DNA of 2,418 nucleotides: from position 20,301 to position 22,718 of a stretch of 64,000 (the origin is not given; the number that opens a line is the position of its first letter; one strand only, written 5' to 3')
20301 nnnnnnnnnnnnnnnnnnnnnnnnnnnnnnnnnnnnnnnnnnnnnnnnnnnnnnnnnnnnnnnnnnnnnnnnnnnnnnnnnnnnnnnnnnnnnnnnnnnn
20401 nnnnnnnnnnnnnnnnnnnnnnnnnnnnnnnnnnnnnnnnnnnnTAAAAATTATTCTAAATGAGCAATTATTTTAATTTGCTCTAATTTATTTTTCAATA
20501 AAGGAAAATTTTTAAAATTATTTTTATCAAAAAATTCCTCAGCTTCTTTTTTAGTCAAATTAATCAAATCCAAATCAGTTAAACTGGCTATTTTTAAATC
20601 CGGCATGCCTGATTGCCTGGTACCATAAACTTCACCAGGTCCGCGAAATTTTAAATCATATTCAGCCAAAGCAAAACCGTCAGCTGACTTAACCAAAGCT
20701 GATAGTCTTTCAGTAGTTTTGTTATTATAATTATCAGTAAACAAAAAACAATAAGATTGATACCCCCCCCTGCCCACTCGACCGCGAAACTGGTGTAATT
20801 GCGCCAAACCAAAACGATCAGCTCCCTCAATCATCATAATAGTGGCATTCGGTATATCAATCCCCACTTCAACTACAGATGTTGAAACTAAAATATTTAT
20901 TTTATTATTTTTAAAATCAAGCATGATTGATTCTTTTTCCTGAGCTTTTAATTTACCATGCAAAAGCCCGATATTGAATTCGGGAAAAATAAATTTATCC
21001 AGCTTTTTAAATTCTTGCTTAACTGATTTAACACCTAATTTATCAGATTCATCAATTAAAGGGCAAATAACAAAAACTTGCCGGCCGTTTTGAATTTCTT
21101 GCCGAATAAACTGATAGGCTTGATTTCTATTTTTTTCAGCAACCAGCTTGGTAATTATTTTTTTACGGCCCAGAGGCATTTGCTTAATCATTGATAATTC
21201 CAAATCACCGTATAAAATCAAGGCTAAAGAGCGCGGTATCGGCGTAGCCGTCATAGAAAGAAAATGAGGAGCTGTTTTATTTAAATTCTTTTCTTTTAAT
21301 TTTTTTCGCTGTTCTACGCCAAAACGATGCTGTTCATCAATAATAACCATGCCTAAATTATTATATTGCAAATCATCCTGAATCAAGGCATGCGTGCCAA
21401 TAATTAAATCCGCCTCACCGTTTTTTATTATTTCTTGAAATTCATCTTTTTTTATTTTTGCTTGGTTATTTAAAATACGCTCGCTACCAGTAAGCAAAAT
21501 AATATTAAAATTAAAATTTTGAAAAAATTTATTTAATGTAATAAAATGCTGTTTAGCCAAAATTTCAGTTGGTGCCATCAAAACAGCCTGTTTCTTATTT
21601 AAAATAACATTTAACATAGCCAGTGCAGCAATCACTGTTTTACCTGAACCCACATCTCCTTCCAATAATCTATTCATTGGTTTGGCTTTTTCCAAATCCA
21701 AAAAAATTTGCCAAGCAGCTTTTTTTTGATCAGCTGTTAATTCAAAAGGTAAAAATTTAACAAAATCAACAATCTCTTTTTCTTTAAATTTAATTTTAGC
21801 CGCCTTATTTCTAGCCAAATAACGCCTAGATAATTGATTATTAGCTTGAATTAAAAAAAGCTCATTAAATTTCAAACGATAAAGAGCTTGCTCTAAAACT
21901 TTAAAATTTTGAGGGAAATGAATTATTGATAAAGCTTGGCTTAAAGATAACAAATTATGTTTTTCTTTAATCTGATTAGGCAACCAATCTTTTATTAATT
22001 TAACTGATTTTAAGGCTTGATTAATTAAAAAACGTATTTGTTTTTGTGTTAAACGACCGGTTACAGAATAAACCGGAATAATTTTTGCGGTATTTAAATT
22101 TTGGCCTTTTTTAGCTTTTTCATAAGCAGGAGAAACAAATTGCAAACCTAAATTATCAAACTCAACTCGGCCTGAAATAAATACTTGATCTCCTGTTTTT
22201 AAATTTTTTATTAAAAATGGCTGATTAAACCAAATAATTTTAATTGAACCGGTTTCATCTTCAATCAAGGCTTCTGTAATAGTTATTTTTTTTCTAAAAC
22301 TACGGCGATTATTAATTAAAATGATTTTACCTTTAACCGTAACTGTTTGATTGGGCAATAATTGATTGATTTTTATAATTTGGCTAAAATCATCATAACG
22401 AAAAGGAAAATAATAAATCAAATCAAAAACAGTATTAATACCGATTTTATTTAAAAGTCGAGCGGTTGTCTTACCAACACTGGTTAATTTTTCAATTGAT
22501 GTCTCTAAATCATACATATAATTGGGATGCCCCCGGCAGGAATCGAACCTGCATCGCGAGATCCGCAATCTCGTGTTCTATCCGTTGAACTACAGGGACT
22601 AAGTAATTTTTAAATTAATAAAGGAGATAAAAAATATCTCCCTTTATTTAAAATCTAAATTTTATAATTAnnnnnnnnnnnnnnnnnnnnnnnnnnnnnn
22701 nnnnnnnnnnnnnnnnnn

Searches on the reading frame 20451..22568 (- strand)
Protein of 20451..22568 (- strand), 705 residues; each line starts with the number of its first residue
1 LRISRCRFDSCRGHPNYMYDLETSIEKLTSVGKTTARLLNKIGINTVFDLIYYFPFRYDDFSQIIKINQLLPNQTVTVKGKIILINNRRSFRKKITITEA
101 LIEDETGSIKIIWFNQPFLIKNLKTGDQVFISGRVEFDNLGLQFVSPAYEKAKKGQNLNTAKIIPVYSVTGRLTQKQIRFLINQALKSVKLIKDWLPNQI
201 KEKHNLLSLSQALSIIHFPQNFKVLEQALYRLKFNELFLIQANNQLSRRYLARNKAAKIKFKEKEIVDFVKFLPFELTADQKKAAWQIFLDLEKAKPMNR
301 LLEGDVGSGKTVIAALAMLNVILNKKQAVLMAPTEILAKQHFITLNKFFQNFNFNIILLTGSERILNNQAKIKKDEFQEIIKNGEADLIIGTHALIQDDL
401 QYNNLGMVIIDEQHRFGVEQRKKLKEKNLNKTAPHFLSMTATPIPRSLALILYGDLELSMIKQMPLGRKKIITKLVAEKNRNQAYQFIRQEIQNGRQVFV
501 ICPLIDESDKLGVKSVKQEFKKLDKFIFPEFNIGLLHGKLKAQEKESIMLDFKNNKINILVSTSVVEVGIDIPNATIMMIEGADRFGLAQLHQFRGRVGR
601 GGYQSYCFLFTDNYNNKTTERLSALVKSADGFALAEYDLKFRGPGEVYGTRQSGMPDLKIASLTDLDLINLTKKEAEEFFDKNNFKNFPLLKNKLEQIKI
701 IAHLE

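Call 10: search_protein_families(library=ncbifam, proteins=[window:20451-22568:-], max_evalue=0.00001)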
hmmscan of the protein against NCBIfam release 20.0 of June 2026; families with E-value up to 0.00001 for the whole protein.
window:20451-22568:- (705 aa): 38 families (the best 25 are shown)
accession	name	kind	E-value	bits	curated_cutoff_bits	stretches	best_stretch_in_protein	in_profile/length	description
NF008168.0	PRK10917.2-2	equivalog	8.1e-257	854.5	718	1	18-684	106-767/795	ATP-dependent DNA helicase RecG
NF008165.0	PRK10917.1-3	equivalog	1.9e-248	826.5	711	1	18-695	3-678/692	ATP-dependent DNA helicase RecG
NF008170.0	PRK10917.2-4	equivalog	3.7e-222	739.7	975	1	17-697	125-814/826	ATP-dependent DNA helicase RecG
TIGR00643.1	recG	equivalog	7.5e-220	731.9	659.4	1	42-673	1-626/629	ATP-dependent DNA helicase RecG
NF008163.0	PRK10917.1-1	equivalog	1e-187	625.6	796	1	22-691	8-679/692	ATP-dependent DNA helicase RecG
NF008166.0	PRK10917.1-4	equivalog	2.4e-180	601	864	1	28-683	16-684/705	ATP-dependent DNA helicase RecG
NF008164.0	PRK10917.1-2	equivalog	2.8e-178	594.4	785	1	14-683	4-674/704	ATP-dependent DNA helicase RecG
NF008167.0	PRK10917.2-1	equivalog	3.7e-170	567.6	995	1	30-696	11-730/744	ATP-dependent DNA helicase RecG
NF008169.0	PRK10917.2-3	equivalog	2.1e-116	389.9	555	1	33-676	5-603/610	ATP-dependent DNA helicase RecG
TIGR00580.2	mfd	equivalog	1.8e-115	387.4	800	1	253-654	410-798/907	transcription-repair coupling factor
NF007966.0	PRK10689.1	equivalog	6.2e-81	272.5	1329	1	257-655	581-966/1148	transcription-repair coupling factor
NF010337.0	PRK13766.1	equivalog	4.4e-17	61.5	610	1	299-443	32-173/781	Hef nuclease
TIGR00595.1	priA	equivalog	2.6e-15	56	230.35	1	301-421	1-110/509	replication restart helicase PriA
NF004066.1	PRK05580.1-3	equivalog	2.2e-14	52.7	813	1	198-421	189-384/788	primosomal protein N'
NF004067.0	PRK05580.1-4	equivalog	1.1e-13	50.5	763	1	196-424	136-338/737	primosomal protein N'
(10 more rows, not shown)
